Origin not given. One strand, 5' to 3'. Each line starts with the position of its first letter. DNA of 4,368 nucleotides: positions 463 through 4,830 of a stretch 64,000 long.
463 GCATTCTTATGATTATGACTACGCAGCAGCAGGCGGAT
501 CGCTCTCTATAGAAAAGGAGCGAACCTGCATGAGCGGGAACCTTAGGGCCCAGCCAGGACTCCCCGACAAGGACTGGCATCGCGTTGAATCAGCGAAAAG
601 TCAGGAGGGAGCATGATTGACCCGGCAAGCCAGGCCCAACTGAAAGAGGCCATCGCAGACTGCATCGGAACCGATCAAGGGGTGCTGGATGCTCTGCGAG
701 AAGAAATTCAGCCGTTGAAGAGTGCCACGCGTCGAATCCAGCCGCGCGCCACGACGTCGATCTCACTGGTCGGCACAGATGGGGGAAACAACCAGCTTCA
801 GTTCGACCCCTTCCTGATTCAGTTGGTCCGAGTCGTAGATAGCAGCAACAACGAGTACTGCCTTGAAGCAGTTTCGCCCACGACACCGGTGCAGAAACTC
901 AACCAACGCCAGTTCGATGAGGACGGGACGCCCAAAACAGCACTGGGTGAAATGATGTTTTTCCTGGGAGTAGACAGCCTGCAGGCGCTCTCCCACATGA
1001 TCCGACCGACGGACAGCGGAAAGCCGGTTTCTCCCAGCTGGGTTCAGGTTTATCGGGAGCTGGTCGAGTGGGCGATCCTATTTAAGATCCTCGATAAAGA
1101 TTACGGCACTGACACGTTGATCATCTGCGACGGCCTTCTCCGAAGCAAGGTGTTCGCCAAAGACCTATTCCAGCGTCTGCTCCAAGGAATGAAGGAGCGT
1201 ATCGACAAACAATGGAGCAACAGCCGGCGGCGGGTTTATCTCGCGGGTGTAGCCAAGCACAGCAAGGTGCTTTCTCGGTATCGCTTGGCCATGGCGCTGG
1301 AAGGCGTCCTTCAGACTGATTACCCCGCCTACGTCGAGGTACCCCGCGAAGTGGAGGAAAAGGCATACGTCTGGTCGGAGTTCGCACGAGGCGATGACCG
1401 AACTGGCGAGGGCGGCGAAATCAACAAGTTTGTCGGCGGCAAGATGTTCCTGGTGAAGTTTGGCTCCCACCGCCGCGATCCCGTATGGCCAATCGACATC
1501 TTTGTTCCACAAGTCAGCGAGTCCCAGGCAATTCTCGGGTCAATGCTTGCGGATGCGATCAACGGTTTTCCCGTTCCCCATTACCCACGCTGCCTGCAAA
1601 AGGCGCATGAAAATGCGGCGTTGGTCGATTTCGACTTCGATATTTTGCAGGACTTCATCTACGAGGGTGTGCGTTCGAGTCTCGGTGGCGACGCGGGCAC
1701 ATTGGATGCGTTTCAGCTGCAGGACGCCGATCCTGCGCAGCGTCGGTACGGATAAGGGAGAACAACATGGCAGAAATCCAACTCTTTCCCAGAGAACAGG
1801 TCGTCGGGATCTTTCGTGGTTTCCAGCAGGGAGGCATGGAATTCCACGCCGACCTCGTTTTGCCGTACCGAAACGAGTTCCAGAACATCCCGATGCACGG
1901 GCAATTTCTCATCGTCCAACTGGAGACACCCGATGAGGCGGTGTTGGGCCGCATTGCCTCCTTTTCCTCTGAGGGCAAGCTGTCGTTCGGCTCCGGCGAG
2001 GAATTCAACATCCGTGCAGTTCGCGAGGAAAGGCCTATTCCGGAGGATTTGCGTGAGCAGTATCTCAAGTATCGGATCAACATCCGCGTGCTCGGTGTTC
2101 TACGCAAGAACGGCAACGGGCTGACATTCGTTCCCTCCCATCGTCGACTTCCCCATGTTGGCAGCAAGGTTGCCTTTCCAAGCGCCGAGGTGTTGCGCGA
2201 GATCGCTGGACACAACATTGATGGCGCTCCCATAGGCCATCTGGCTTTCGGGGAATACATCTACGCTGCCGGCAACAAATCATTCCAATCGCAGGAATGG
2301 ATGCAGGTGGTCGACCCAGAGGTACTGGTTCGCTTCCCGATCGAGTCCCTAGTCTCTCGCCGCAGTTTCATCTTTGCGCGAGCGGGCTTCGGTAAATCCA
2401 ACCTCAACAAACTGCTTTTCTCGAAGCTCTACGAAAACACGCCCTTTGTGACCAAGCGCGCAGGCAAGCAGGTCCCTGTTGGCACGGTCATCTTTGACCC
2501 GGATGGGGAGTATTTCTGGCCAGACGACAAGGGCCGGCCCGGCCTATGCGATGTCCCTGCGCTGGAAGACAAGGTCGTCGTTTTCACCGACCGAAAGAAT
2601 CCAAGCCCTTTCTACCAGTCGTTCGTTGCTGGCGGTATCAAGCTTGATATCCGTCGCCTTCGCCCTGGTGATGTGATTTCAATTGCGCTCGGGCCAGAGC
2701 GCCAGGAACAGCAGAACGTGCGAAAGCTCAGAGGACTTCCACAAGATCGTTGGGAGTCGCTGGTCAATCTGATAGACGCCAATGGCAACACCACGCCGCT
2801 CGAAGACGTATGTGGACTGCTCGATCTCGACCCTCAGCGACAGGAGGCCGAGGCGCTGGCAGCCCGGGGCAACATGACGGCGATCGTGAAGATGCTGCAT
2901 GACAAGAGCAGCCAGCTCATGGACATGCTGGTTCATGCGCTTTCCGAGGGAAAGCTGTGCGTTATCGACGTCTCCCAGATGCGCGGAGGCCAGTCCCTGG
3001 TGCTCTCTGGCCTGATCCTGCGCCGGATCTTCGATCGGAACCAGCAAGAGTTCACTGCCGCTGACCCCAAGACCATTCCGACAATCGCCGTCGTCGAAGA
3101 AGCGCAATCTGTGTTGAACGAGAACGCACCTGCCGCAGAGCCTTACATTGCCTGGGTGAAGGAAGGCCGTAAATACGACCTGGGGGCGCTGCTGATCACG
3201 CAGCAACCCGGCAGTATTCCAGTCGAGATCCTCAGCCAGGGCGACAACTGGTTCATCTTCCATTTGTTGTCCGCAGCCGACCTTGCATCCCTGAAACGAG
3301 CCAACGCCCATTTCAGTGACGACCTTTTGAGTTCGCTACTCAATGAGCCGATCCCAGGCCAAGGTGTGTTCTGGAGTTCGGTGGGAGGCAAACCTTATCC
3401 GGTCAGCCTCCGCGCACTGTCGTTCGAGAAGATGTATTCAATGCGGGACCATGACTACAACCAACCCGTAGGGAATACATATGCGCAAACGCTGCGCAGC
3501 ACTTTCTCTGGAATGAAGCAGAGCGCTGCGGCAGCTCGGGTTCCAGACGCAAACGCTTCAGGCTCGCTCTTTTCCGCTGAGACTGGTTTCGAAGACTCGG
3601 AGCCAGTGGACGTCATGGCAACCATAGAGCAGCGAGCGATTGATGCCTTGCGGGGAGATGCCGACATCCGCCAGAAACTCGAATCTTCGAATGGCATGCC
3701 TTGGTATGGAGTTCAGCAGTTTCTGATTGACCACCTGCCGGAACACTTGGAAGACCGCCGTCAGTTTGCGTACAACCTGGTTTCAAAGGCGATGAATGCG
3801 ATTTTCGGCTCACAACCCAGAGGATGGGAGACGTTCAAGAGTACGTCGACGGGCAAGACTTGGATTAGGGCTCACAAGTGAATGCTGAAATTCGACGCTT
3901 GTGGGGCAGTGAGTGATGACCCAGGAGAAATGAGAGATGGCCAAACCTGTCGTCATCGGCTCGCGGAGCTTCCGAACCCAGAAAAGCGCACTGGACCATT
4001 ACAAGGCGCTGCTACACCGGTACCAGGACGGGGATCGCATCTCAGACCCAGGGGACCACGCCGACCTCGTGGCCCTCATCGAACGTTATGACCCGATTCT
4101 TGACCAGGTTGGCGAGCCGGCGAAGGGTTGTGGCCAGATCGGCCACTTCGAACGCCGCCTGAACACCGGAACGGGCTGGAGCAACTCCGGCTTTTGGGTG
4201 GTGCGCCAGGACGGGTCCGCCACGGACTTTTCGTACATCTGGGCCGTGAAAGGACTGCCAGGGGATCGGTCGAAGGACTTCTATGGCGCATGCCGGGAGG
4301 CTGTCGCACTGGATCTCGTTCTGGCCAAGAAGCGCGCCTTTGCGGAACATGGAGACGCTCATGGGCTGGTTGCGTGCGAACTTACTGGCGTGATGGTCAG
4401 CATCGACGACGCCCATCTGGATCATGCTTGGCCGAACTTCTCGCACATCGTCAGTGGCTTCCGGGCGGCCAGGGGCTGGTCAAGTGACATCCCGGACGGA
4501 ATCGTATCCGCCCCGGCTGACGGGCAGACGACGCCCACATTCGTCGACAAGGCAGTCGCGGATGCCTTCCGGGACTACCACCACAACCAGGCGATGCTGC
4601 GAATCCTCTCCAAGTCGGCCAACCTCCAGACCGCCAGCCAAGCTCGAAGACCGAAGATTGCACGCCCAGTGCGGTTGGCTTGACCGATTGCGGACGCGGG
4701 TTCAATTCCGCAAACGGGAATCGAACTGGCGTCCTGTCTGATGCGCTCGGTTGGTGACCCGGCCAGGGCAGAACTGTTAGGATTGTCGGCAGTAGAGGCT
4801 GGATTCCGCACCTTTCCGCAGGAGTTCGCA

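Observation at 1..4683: BrxR/WYL-type regulator divergent from a NurA - HerA - DUF3223/HNH-like cassette: candidate defence module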

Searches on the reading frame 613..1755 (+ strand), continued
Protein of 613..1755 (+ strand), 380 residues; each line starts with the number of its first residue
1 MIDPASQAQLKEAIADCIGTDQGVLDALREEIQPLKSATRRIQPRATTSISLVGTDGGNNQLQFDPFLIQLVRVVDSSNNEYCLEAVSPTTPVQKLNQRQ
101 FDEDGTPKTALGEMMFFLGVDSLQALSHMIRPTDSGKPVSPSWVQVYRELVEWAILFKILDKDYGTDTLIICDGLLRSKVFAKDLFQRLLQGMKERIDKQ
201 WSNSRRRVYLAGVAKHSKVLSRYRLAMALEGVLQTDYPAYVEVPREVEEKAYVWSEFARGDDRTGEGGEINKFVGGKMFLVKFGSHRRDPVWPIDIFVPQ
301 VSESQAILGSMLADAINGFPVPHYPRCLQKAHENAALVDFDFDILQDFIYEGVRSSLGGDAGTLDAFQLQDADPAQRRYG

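Call 102: search_protein_families(library=padloc, proteins=[L017:3-2627:-, L017:2624-5404:-, L017:5452-9177:-, L017:9190-9771:-], max_evalue=0.00001)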
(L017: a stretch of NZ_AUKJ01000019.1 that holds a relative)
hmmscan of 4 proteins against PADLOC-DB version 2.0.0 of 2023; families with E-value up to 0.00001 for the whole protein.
L017:3-2627:- (875 aa): 46 families (the best 25 are shown)
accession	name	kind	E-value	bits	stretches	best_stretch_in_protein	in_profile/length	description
PDLC02500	BrxHI|BrxHII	-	0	1345.5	1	8-874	2-861/933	BrxHI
PDLC02621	DrmD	-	3.2e-98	328.2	1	82-617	108-666/1040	DrmD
PDLC02504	BrxHI|BrxHII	-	9.1e-84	280.1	1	73-659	87-658/971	BrxHII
PDLC00659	HmaA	-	5.2e-83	277.6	2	86-411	95-400/1176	SNF2 helicase / DEAD-box helicase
PDLC02620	DrmD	-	1.4e-75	253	2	237-627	213-622/1060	DrmD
PDLC02572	DrmA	-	9.5e-72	240.3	1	64-592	88-631/1043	DrmA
PDLC02623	DrmD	-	1.3e-67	226.4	2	349-619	409-661/1040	DrmD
PDLC02632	DrmD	-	5.4e-65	218.1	2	82-414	110-430/662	DrmD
PDLC02619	DrmD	-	6.1e-60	201.3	3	533-629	484-582/872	DrmD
PDLC02633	DrmD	-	2.8e-56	189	2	82-407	112-425/839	DrmD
PDLC02634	DrmD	-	5.9e-54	181.2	1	94-618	90-619/900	DrmD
PDLC02840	DpdE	-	3.2e-51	172.7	3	91-178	155-249/1091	DpdE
PDLC02843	DpdE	-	7.5e-50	167.8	3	90-165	153-228/1091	DpdE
PDLC02624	DrmD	-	3e-42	143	1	133-585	2-468/652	DrmD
PDLC02622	DrmD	-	6.2e-36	122.2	1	82-367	109-381/422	DrmD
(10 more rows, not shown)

L017:2624-5404:- (926 aa): 18 families
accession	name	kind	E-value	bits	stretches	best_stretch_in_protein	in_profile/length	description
PDLC02541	PglX|PglXI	-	0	1363.3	1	9-923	12-917/919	PglXI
PDLC03346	MTase_II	-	1.6e-292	971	3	240-925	357-1067/1068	Type II methyltransferase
PDLC03312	MTase_II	-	4.1e-80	267.9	3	315-611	949-1247/1344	Type II methyltransferase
PDLC03319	MTase_II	-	2.1e-18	64.4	1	368-628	160-423/503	Type II methyltransferase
PDLC03380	MTase_II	-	2.2e-12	44.9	1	486-575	256-342/393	Type II methyltransferase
PDLC03371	MTase_II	-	1.6e-11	42.3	1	117-155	191-229/260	Type II methyltransferase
PDLC03353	MTase_II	-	4.2e-11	40.9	1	469-609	4-124/260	Type II methyltransferase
PDLC03367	MTase_II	-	2.1e-10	37.6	1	489-595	342-445/633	Type II methyltransferase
PDLC03228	MTase_II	-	3.1e-10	38.3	1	117-155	144-182/227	Type II methyltransferase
PDLC03233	MTase_II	-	1e-09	35.5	1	456-604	456-621/731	Type II methyltransferase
PDLC03216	MTase_II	-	2.3e-08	31.4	0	118-155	195-232/364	Type II methyltransferase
PDLC03321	MTase_II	-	2.8e-08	31.3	0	488-622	28-153/245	Type II methyltransferase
PDLC03738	oMTase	-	4e-08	30.4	0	119-155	206-242/376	orphan methyltransferase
PDLC03325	MTase_II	-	7.1e-08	29.6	0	478-570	278-360/426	Type II methyltransferase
PDLC02189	DUF1156_MTase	-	4.3e-07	26.5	1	369-594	434-648/944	-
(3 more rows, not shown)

L017:5452-9177:- (1241 aa): 4 families
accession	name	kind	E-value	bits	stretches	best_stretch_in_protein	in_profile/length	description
PDLC02482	BrxC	-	0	1817.1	1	1-1241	1-1231/1231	BrxC-PglY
PDLC02487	BrxC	-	1.9e-79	265.7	1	1-1225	1-1191/1215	BrxC-PglY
PDLC02471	BrxC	-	1.7e-06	24.4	0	52-86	55-89/1190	BrxC-PglY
PDLC02479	BrxC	-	8.2e-06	22.3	0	11-87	14-84/1172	BrxC-PglY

L017:9190-9771:- (193 aa): 3 families
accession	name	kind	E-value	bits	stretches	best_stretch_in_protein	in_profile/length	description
PDLC02497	BrxF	-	8.7e-45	150.3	1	39-187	3-150/158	BrxF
PDLC02496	BrxF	-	5e-33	112.4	1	38-185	4-150/158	BrxF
PDLC02499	BrxF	-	6.7e-18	63.3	1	42-153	8-117/133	BrxF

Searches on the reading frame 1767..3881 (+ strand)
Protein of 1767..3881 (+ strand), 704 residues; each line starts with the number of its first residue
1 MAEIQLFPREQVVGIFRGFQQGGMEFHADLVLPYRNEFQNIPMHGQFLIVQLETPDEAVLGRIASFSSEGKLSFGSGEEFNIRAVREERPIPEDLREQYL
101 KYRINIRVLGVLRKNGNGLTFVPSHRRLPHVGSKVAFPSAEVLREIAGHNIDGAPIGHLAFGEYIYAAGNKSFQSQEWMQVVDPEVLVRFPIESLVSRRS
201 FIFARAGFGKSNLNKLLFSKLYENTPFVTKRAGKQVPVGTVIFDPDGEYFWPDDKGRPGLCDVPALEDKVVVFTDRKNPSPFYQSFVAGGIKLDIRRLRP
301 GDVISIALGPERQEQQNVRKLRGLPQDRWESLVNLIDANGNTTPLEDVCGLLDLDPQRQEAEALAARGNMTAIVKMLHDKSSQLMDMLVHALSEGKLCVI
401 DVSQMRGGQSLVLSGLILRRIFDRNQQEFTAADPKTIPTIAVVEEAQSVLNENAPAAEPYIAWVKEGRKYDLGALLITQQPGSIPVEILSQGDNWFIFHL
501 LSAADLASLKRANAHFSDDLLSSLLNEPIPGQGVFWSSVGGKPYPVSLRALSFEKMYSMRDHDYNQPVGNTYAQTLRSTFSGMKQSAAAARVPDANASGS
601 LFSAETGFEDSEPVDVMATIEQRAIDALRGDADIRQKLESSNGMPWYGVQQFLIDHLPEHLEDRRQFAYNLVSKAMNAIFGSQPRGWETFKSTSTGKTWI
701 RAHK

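Call 4: search_protein_families(library=pfam, proteins=[window:1767-3881:+], max_evalue=0.1)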
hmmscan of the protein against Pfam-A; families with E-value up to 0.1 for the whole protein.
window:1767-3881:+ (704 aa): 1 family
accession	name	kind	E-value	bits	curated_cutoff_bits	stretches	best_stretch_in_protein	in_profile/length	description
PF01935.23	DUF87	-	1.7e-18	67.9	23.2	1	184-421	10-220/220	Helicase HerA, central domain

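Call 5: search_protein_families(library=padloc, proteins=[window:1767-3881:+], max_evalue=0.1)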
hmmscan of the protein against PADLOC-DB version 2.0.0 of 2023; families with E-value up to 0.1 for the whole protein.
window:1767-3881:+ (704 aa): 14 families
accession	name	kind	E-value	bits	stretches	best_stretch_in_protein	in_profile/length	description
PDLC02185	HerA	-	3e-16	57.3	2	411-515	423-529/585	-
PDLC04105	HerA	-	3.8e-15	53.4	1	375-512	361-500/576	-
PDLC04100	HerA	-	5.7e-14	49.7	1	427-513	429-521/580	-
PDLC04102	HerA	-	1.6e-12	44.6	1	390-526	460-598/654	-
PDLC04098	HerA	-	1.2e-09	35.3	1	391-511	480-610/686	-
PDLC04140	mad8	-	5.8e-09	33.9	1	200-507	30-260/314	mads_8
PDLC04103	HerA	-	2.8e-08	30.6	1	382-533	386-539/579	-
PDLC04097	HerA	-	7.3e-08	29.5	1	464-512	509-557/618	-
PDLC04104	HerA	-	2.2e-07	28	1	383-511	168-300/379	-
PDLC04106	HerA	-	4.3e-07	26.9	1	326-522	435-603/667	-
PDLC02188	HerA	-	0.00035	17.6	1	436-511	426-506/578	-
PDLC02684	DndH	-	0.0029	13.1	1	381-480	1544-1637/1715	DndH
PDLC02683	DndH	-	0.025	10.4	1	398-480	1228-1308/1389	DndH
PDLC02685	DndH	-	0.086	8.4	0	397-480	1517-1600/1678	DndH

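Call 11: search_protein_families(library=ncbifam, proteins=[window:1767-3881:+], max_evalue=0.1)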
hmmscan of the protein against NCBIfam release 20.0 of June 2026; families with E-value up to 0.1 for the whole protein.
window:1767-3881:+ (704 aa): 7 families
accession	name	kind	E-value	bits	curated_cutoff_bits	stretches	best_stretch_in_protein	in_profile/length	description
NF040937.1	HerA_Thermprot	equivalog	2.3e-13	49.4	800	1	368-524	276-438/487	DNA double-strand break repair helicase HerA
NF042943.1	HerA_antiphage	equivalog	3.3e-13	49.1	800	1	389-513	388-515/566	anti-phage-associated helicase HerA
NF040819.1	helicase_HerA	equivalog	9.8e-11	40.9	970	1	437-523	402-490/561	DNA double-strand break repair helicase HerA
NF033849.1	ser_rich_anae_1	subfamily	7.1e-06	23.7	650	1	403-505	982-1095/1163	serine-rich protein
NF053655.1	CedD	equivalog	0.00037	19.3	600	1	433-499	415-478/527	DNA-translocating ATPase CedD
NF042944.1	HerA_antiphage_2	equivalog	0.0015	17.4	850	1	434-511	424-506/576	anti-phage-associated helicase HerA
NF041017.1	DNA_import_CedB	equivalog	0.0015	17.3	700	1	370-480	413-515/590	DNA import protein CedB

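Call 46: search_solved_structures(query=window:1767-3881:+, max_evalue=0.001, show_alignments=1)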
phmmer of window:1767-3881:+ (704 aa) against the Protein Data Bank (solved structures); distinct sequences matched with E-value up to 0.001: 6.
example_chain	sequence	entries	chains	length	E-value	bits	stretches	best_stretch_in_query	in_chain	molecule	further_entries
8wet_A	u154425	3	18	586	2.8e-22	82.1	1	393-554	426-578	TdpA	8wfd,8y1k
4d2i_A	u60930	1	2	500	2.8e-10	42.4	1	388-534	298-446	HERA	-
8j4u_M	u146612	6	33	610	3.1e-10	42.3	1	429-548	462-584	Nucleoside triphosphate hydrolase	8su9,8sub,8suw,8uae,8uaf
8wiv_A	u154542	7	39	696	4.2e-08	35.2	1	380-508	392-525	Helicase HerA central domain-containing protein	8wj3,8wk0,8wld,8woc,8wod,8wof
9x1l_A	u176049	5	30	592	7.2e-07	31.1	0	438-525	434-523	DNA helicase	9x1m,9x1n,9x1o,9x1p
8ziq_M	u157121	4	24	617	8.6e-05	24.3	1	389-519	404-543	HerA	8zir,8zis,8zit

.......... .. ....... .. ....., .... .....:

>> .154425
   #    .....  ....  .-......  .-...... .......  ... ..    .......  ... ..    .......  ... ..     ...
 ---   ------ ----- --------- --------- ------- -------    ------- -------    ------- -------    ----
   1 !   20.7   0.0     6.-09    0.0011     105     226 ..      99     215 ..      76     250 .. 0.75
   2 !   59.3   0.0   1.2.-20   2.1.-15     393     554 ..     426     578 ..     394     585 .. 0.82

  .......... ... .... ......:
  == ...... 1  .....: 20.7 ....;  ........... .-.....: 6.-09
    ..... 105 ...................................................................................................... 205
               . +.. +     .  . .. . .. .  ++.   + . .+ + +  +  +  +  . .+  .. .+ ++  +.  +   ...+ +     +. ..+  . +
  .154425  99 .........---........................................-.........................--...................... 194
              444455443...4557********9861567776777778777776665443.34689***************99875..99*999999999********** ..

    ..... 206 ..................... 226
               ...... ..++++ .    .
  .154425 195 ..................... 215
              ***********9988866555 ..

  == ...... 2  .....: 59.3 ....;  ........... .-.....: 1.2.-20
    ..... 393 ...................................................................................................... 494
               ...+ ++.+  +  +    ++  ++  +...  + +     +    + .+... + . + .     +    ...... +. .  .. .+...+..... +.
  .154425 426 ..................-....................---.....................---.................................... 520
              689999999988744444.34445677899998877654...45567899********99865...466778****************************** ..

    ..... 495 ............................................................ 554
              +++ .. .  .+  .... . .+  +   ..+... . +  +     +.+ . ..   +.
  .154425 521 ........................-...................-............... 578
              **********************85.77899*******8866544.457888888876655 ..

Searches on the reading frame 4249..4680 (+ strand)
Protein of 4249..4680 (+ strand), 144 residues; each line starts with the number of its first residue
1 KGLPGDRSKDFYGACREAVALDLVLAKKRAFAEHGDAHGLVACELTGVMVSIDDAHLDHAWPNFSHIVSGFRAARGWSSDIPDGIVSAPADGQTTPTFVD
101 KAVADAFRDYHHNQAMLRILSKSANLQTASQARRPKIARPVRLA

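Call 87: predict_structure(alignment_id=A6)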
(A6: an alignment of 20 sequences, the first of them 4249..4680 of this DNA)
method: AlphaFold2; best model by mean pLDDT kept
length: 144 residues; sequences in the alignment: 20
mean_pLDDT: 89.7   pTM: 0.83
mean pLDDT of the five models: 89.7, 88.5, 87.0, 86.7, 86.1
residues with pLDDT >= 90: 105; 70-90: 28; 50-70: 8; < 50: 3
segments of 3 or more residues with pLDDT < 50: 1-3
pLDDT, mean of each block of 10 residues (from residue 1): 67 96 97 97 94 95 94 91 88 86 97 95 77 81 90
secondary structure, 60 per line:
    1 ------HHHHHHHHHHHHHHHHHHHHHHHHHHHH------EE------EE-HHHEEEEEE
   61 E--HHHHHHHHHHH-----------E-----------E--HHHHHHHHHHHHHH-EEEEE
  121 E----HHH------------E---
elements in order: H7-34 E55-61 H64-74 H101-114 E116-121

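Call 90: fold_search(model_id=the predicted structure, library=pdb)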
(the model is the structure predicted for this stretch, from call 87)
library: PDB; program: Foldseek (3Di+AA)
matches with E <= 10: 17; with E <= 0.001: 0
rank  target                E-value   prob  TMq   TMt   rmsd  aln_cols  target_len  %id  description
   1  3bjo                  2.8e+00  0.03  0.16  0.22  13.5       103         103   10  Crystal structure of the C-terminal domain of a possible ATP-binding protein from Methanocaldococcus jannaschii DSM 2661 (released 2007-12-18)
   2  3u21_B                3.2e+00  0.03  0.19  0.23   9.8       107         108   13  Crystal structure of a Fragment of Nuclear factor related to kappa-B-binding protein (residues 370-495) (NFRKB) from H (released 2011-11-02)
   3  5mec                  3.8e+00  0.02  0.16  0.17  11.9       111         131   14  Crystal structure of yeast Cdt1 middle domain (residues 294-433) (released 2017-05-17)
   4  3lut_B                4.1e+00  0.05  0.22  0.09  13.1       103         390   14  A Structural Model for the Full-length Shaker Potassium Channel Kv1.2 (released 2010-06-23)
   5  2a79_B                4.9e+00  0.05  0.22  0.13  13.1       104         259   14  Mammalian Shaker Kv1.2 potassium channel- beta subunit complex (released 2005-07-12)
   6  1go4_D                4.9e+00  0.03  0.12  0.10   7.8        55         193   18  Crystal structure of Mad1-Mad2 reveals a conserved Mad2 binding motif in Mad1 and Cdc20. (released 2002-05-16)
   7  7bdv_A                5.2e+00  0.02  0.18  0.08  14.7       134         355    6  Structure of Can2 from Sulfobacillus thermosulfidooxidans in complex with cyclic tetra-adenylate (cA4) (released 2021-03-03)
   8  8jgm_A                5.2e+00  0.02  0.17  0.08  15.8       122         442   12  Cryo-EM sturcutre of DANGEROUS MIX 3 (DM3) from Hohenlieth (Hh-0) (released 2024-12-25)
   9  8vc3_B                5.5e+00  0.04  0.22  0.13  13.0       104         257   13  Voltage gated potassium ion channel Kv1.2 in complex with DTx (released 2024-07-10)
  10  1r1u_D                5.9e+00  0.03  0.18  0.27  12.7       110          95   11  Crystal structure of the metal-sensing transcriptional repressor CzrA from Staphylococcus aureus in the apo-form (released 2004-05-18)
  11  8sd3_A                6.2e+00  0.04  0.21  0.14  12.9       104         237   13  CryoEM structure of rat Kv2.1(1-598) wild type in nanodiscs (released 2023-09-27)
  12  8sda_A                7.0e+00  0.03  0.21  0.14  13.0       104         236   13  CryoEM structure of rat Kv2.1(1-598) L403A mutant in nanodiscs (released 2023-09-27)
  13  6o8n_A                7.9e+00  0.04  0.18  0.27   7.6        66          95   11  Crystal Structure of C9S tetrasulfide state of Sulfide-responsive transcriptional repressor (SqrR) from Rhodobacter ca (released 2020-04-01)
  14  1j0r_A                7.9e+00  0.02  0.18  0.21   9.7       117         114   13  Crystal structure of the replication termination protein mutant C110S (released 2003-11-20)
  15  9xrl_Q                8.4e+00  0.02  0.18  0.06  13.0       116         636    9  Structure of mouse cytoplasmic lattice (CPL) repeating unit (released 2026-03-18)
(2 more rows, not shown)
